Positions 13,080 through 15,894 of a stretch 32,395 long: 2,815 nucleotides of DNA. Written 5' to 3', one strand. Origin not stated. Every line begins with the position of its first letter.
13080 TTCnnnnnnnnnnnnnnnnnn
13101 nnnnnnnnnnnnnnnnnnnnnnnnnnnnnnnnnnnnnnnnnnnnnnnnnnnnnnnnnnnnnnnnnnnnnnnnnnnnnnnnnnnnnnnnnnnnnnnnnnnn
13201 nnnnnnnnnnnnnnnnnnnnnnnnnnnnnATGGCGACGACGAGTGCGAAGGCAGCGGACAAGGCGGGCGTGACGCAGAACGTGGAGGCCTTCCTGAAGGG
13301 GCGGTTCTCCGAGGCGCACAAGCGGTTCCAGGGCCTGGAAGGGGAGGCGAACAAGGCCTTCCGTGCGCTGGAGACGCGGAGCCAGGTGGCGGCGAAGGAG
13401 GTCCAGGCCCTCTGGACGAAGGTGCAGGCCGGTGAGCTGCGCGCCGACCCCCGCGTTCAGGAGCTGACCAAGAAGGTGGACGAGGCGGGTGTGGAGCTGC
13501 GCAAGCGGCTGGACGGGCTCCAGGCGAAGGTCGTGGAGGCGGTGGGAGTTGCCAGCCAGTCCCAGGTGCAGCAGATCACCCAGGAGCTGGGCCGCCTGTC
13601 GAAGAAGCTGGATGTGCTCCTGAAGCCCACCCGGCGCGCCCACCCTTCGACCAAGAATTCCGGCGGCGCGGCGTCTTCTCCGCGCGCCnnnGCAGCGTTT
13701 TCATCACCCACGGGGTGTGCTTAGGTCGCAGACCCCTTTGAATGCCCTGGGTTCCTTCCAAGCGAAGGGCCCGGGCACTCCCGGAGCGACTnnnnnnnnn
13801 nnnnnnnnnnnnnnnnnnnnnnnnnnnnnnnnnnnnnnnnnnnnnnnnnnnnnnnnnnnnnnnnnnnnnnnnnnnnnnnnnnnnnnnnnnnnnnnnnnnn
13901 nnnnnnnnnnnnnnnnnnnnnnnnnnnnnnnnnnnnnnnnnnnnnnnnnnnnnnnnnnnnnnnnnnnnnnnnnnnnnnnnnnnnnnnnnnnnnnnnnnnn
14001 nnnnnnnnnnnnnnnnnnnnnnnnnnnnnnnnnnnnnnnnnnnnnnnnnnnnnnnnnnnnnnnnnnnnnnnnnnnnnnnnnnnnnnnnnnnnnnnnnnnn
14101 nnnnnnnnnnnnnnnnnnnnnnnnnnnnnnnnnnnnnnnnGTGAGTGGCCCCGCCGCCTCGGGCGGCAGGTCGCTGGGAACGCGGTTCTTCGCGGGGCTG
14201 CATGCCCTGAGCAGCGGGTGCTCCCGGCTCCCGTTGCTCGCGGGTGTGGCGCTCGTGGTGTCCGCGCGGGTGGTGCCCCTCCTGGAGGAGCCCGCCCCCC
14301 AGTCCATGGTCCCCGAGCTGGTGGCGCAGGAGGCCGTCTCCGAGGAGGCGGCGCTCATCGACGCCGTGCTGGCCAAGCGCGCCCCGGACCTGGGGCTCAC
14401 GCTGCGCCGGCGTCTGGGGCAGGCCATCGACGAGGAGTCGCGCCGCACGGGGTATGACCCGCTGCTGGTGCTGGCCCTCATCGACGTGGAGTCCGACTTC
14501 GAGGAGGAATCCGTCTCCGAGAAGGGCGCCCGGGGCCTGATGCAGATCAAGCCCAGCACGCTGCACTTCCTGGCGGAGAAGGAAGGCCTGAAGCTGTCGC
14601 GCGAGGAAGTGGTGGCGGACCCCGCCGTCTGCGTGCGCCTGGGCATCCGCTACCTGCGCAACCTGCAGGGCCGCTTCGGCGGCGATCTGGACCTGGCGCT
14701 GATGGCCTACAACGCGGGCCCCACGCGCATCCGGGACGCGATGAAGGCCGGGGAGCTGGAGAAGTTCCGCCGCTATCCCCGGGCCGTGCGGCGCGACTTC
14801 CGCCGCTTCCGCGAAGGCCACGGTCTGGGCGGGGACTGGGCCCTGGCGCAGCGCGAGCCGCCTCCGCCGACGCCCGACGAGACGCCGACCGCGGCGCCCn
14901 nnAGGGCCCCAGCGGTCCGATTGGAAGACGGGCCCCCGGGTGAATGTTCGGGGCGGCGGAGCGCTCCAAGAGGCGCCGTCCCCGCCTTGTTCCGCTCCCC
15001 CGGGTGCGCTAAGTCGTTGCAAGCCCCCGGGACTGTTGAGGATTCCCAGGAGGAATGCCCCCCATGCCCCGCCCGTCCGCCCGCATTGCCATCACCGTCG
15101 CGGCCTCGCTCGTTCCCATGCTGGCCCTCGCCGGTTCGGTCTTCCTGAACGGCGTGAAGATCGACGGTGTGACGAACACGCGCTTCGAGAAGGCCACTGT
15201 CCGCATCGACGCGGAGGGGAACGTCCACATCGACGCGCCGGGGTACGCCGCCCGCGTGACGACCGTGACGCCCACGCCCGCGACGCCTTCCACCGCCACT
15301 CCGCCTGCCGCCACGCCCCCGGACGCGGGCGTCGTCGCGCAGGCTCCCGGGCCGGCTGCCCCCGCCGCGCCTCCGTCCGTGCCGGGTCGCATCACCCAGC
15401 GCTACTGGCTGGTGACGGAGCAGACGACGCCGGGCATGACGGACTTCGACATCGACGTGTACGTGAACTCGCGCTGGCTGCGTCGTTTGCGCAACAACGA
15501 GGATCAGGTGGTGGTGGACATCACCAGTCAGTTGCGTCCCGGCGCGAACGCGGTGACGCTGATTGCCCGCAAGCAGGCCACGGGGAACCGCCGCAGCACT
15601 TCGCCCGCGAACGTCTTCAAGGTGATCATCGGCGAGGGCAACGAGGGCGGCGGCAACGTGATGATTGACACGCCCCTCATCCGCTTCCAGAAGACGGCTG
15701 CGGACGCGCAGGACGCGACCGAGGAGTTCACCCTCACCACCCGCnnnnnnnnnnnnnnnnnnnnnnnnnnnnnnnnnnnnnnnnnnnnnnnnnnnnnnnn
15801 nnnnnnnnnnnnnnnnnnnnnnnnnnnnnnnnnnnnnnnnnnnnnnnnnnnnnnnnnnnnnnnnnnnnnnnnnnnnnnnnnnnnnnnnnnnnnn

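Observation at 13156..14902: Two tandem phasin-like coiled-coil proteins under a near-consensus promoter, with the second translationally coupled (GTGA) to a membrane-anchored lytic transglycosylase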

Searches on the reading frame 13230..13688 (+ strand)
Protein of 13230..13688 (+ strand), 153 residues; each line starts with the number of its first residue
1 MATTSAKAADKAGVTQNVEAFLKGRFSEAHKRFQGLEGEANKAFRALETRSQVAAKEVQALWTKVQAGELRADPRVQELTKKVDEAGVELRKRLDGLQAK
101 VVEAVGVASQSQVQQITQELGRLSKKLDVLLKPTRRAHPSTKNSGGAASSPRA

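Call 5: search_protein_families(library=pfam, proteins=[window:13230-13688:+], max_evalue=1)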
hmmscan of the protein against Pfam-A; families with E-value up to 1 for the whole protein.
window:13230-13688:+ (153 aa): 8 families
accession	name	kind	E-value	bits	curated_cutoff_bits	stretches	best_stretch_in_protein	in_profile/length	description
PF00015.26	MCPsignal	-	0.00078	19.8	34.6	1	45-119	78-150/172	Methyl-accepting chemotaxis protein (MCP) signalling domain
PF05597.16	Phasin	-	0.001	19.5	28.8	1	33-129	26-123/126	Poly(hydroxyalcanoate) granule associated protein (phasin)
PF08663.15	HalX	-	0.0046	17.8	23.2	1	59-99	20-60/68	HalX domain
PF16326.10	ABC_tran_CTD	-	0.026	15.2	32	0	89-130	19-60/69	ABC transporter C-terminal domain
PF01519.22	DUF16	-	0.049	14.6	40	1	30-130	22-102/104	Protein of unknown function DUF16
PF01442.23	Apolipoprotein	-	0.096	12.8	90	1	16-128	73-186/190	Apolipoprotein A1/A4/E domain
PF10774.15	DUF4226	-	0.14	12.9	23.5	1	53-108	7-61/115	Domain of unknown function (DUF4226)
PF03938.19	OmpH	-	0.3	11.7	32.4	1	28-132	19-118/141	Outer membrane protein (OmpH-like)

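Call 6: search_protein_families(library=ncbifam, proteins=[window:13230-13688:+], max_evalue=1)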
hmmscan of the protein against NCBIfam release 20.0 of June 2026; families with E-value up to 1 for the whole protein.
window:13230-13688:+ (153 aa): 2 families
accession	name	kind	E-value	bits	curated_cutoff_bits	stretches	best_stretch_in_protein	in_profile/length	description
NF052662.1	SprTrRegSpoVIF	equivalog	0.073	13.1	130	1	41-105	3-65/84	sporulation-specific transcription regulator SpoVIF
NF052667.1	Tsi2_fam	equivalog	0.68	10.4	70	1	52-94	14-56/73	Tsi2 family anti-toxin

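Call 18: find_homologous_proteins(query=window:13230-13688:+, max_evalue=0.001)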
Query window:13230-13688:+ (153 aa): 49 proteins with E <= 0.001 among 158 candidates.
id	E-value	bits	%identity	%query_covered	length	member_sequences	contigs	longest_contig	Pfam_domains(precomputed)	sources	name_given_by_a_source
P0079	2.5e-87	308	100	100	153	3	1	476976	-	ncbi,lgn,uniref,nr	ncbi:hypothetical protein KH5H1_59480 [Corallococcus caeni]|uniref:hypothetical protein n=1 Tax=Cora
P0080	1.6e-77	276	92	100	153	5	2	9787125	-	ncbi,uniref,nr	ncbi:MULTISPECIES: hypothetical protein [unclassified Corallococcus]|uniref:hypothetical protein n=1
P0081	1.8e-76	273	88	100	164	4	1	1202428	-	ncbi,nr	ncbi:hypothetical protein FOF48_12810 [Corallococcus sp. Z5C101001]|nr:hypothetical protein FOF48_12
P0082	3.5e-75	269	89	100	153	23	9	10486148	-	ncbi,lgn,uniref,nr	ncbi:hypothetical protein HRD49_02835 [Corallococcus exiguus]|uniref:Phasin family protein n=1 Tax=C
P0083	9.1e-75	267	90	100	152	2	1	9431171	-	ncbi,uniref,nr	ncbi:hypothetical protein [Corallococcus sp. EGB]|uniref:hypothetical protein n=1 Tax=Corallococcus 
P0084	1.4e-72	260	86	100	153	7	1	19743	-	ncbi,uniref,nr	ncbi:hypothetical protein D7V97_21460 [Corallococcus sp. CA053C]|uniref:hypothetical protein n=1 Tax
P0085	2.3e-70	253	85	100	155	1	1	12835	-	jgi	jgi:hypothetical protein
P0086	6.5e-69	248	84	100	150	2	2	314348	-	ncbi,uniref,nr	ncbi:hypothetical protein OV208_15980 [Corallococcus sp. bb12-1]|uniref:Uncharacterized protein n=1 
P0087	8.6e-69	248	83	99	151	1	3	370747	-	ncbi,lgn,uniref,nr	ncbi:hypothetical protein G4177_24395 [Corallococcus sp. ZKHCc1 1396]|uniref:Phasin family protein n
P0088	1.8e-68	247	84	100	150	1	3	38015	-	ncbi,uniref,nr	ncbi:hypothetical protein D7Y13_11200 [Corallococcus praedator]|uniref:Phasin family protein n=1 Tax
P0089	3.4e-52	194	72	94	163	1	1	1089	-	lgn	-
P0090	2.7e-49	185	66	99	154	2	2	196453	-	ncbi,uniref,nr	ncbi:hypothetical protein DRW03_29015 [Corallococcus sp. H22C18031201]|uniref:hypothetical protein n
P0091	1.6e-46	176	64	95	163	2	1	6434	-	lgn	-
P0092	1.7e-44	169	66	82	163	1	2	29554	-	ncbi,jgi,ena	jgi:hypothetical protein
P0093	1.7e-44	169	60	93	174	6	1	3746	-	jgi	jgi:hypothetical protein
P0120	4.6e-27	113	51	79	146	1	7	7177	PF05597.17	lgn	-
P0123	4.0e-23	100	48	79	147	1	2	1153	PF05597.17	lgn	-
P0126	4.9e-21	93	48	78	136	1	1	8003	PF05597.17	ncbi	-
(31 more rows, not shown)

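Call 37: search_protein_families(library=pfam, alignment_id=A4, max_evalue=0.01)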
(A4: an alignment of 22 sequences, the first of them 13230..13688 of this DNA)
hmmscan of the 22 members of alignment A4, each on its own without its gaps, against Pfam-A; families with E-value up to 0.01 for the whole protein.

A. member 1, window:13230-13688:+ (153 aa): 3 families
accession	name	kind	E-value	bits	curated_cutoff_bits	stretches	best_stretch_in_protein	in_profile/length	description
PF00015.26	MCPsignal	-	0.00078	19.8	34.6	1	45-119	78-150/172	Methyl-accepting chemotaxis protein (MCP) signalling domain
PF05597.16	Phasin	-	0.001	19.5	28.8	1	33-129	26-123/126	Poly(hydroxyalcanoate) granule associated protein (phasin)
PF08663.15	HalX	-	0.0046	17.8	23.2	0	59-99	20-60/68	HalX domain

B. families by the number of members that match (of 22 scanned): 28 families (the first 25 are shown)
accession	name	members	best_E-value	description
PF05597.16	Phasin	20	5.7e-08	Poly(hydroxyalcanoate) granule associated protein (phasin)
PF07464.16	ApoLp-III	4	0.0015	Apolipophorin-III precursor (apoLp-III)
PF00015.26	MCPsignal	3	0.00078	Methyl-accepting chemotaxis protein (MCP) signalling domain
PF01442.23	Apolipoprotein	3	0.0044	Apolipoprotein A1/A4/E domain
PF08663.15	HalX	3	0.0046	HalX domain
PF05713.17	MobC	2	0.004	Bacterial mobilisation protein (MobC)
PF23067.1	MG280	1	0.00035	Uncharacterised protein MG280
PF14362.11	DUF4407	1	0.0006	Domain of unknown function (DUF4407)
PF07730.19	HisKA_3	1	0.0015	Histidine kinase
PF25472.1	DUF7902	1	0.0021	Domain of unknown function (DUF7902)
PF16326.10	ABC_tran_CTD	1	0.0021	ABC transporter C-terminal domain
PF25764.1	KIF21A_4th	1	0.0025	KIF21A-like domain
PF22944.1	DGKD_4H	1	0.0025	Diacylglycerol kinase delta, helical domain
PF01441.24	Lipoprotein_6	1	0.0026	Lipoprotein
PF00261.25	Tropomyosin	1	0.0026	Tropomyosin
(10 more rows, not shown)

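Call 80: search_solved_structures(query=A4, max_evalue=1)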
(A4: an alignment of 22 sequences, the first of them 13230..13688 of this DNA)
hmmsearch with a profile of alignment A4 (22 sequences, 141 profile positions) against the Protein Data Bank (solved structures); distinct sequences matched with E-value up to 1: 18.
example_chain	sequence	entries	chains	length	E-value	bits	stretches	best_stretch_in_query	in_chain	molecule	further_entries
9r1o_A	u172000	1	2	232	0.00076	22.7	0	107-136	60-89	sc-apCC-6-DPH-NR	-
2xg7_A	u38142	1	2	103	0.0077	19.4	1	11-41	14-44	BONE MARROW STROMAL ANTIGEN 2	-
3mq7_A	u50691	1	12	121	0.011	19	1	10-43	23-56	Bone marrow stromal antigen 2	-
3mqb_A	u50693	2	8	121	0.011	18.9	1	11-42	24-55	Bone marrow stromal antigen 2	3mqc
3nwh_A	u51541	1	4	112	0.012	18.8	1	11-42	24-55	Bone marrow stromal antigen 2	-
6v7m_B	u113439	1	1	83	0.036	17.3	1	9-93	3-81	Apolipoprotein E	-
6gap_A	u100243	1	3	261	0.055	16.7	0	15-86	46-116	Outer capsid protein sigma-1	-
7o92_A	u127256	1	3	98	0.068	16.4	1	49-128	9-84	hypothetical protein UY81_C0065G0003 residues 18-54 from Candidatus Giovannonibacteria bac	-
8s0e_G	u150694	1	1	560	0.23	14.7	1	53-100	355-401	Cell division control protein 6 homolog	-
8rwv_F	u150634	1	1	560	0.23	14.7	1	53-100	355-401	Cell division control protein 6 homolog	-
5tev_A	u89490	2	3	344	0.33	14.1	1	14-62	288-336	Tryptophan--tRNA ligase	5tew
3mq9_A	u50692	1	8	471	0.35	14.1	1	10-85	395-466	Bone marrow stromal antigen 2 fused to Maltose-binding periplasmic protein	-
3g7c_A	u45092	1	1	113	0.36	14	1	105-127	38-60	Occludin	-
1wpa_A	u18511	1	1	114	0.36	14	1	105-127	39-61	Occludin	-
7n3t_C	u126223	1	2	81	0.4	13.9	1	37-86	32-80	Designed TrkA-binding miniprotein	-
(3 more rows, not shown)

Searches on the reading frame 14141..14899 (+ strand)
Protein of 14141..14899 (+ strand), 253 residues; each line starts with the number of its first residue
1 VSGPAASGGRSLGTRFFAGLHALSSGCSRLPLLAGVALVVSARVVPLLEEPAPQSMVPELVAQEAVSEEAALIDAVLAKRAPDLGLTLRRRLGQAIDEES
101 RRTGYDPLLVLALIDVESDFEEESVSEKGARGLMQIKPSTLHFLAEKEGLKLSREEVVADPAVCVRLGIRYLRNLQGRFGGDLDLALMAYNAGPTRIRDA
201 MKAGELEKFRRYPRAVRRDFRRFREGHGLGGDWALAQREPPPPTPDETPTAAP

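Call 5: search_protein_families(library=pfam, proteins=[window:14141-14899:+], max_evalue=1)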
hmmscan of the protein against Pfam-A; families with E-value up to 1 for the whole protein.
window:14141-14899:+ (253 aa): 1 family
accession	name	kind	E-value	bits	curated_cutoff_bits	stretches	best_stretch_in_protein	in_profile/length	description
PF01464.25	SLT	-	2.5e-23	82.3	21.3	1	95-203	2-107/117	Transglycosylase SLT domain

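Call 6: search_protein_families(library=ncbifam, proteins=[window:14141-14899:+], max_evalue=1)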
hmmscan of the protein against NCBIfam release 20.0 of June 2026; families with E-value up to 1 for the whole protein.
window:14141-14899:+ (253 aa): 6 families
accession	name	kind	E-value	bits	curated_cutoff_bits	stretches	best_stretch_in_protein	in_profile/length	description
NF047373.1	BB0259_flg_lyt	exception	6.6e-18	64.9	234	1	96-198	552-651/705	flagellar assembly lytic transglycosylase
NF008631.0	PRK11619.1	equivalog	6.6e-11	41.3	536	1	111-201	498-589/644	murein transglycosylase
NF008050.0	PRK10783.1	equivalog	4.5e-08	31.8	508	1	112-205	123-213/457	murein transglycosylase D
NF008670.0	PRK11671.1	equivalog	1.4e-05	24.4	375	1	95-181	195-283/359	membrane-bound lytic murein transglycosylase MltC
NF012014.0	PRK15470.1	equivalog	0.00037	20.2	233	1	103-140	50-87/203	membrane-bound lytic murein transglycosylase EmtA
NF008112.0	PRK10859.1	equivalog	0.00074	18.1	354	1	110-203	306-396/483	membrane-bound lytic murein transglycosylase MltF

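Call 41: search_solved_structures(query=window:14141-14899:+, max_evalue=0.001, show_alignments=1)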
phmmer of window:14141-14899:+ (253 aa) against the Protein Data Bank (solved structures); distinct sequences matched with E-value up to 0.001: 16.
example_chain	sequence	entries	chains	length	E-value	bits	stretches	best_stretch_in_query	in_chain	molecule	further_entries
6fbt_A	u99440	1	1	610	1.1e-12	51.1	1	96-202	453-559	Probable soluble lytic transglycosylase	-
5ohu_A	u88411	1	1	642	1.2e-12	51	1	96-202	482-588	Soluble lytic murein transglycosylase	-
6fcq_A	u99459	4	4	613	2.9e-12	49.8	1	96-202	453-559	Soluble lytic murein transglycosylase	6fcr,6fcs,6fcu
6fc4_A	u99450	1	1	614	2.9e-12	49.8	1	96-202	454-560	Soluble lytic murein transglycosylase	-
5o2n_A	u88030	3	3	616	1.5e-07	34.3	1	97-199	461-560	Transglycosylase | Putative soluble lytic murein transglycosylase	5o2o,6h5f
5mpq_A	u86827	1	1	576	1.5e-07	34.3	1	97-199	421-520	Transglycosylase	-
5o1j_A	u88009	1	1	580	1.5e-07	34.3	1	97-199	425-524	Putative soluble lytic murein transglycosylase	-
6fpn_B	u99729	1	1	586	1.6e-07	34.3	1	97-199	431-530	Putative soluble lytic murein transglycosylase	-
5o24_A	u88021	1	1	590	1.6e-07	34.2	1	97-199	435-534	Transglycosylase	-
5o29_A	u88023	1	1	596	1.6e-07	34.2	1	97-199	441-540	Transglycosylase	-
9vi7_A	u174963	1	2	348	4.9e-06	29.3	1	97-185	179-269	lytic transglycosylase c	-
1qsa_A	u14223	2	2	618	9.8e-06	28.4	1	111-200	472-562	PROTEIN (SOLUBLE LYTIC TRANSGLYCOSYLASE SLT70) | SOLUBLE LYTIC TRANSGLYCOSYLASE SLT70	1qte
8rhe_A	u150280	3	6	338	5.8e-05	25.8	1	107-204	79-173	LysM peptidoglycan-binding domain-containing protein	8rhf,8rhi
4c5f_A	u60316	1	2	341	8e-05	25.4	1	89-185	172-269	MEMBRANE-BOUND LYTIC MUREIN TRANSGLYCOSYLASE C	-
4cfo_A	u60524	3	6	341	0.00021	24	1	89-185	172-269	MLTC | MEMBRANE-BOUND LYTIC MUREIN TRANSGLYCOSYLASE C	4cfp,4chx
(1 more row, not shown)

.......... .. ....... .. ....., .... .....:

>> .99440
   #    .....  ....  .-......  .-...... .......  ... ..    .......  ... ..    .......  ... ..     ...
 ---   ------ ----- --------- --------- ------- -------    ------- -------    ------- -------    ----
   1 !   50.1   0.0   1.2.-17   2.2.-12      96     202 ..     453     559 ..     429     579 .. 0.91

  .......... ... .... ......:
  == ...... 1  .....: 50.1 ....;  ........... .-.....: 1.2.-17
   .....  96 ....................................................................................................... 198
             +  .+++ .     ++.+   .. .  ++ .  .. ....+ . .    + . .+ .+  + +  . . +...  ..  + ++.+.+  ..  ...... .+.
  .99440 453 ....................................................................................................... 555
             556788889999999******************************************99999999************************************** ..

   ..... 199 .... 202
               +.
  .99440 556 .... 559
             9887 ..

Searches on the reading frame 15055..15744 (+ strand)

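Call 5: search_protein_families(library=pfam, proteins=[window:15055-15744:+], max_evalue=1)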
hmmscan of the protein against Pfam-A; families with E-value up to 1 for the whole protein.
window:15055-15744:+ (230 aa): 3 families
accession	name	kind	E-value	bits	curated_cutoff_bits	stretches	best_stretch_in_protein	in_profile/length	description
PF17996.7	CE2_N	-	0.046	14.2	27.9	1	131-175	42-86/108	Carbohydrate esterase 2 N-terminal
PF02837.24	Glyco_hydro_2_N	-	0.13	12.7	28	1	133-170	95-132/169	Glycosyl hydrolases family 2, sugar binding domain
PF07462.16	MSP1_C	-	0.45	9.6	29.8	1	65-122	265-323/554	Merozoite surface protein 1 (MSP1) C-terminus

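Call 6: search_protein_families(library=ncbifam, proteins=[window:15055-15744:+], max_evalue=1)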
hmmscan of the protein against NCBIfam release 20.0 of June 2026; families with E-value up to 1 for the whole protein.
window:15055-15744:+ (230 aa): 2 families
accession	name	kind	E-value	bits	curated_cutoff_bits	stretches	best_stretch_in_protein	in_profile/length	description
NF008910.0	PRK12274.1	equivalog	0.19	11.3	372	1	117-148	123-156/219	serine/threonine protein kinase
NF033761.1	gliding_GltJ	equivalog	0.33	10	450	1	12-110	375-469/671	adventurous gliding motility protein GltJ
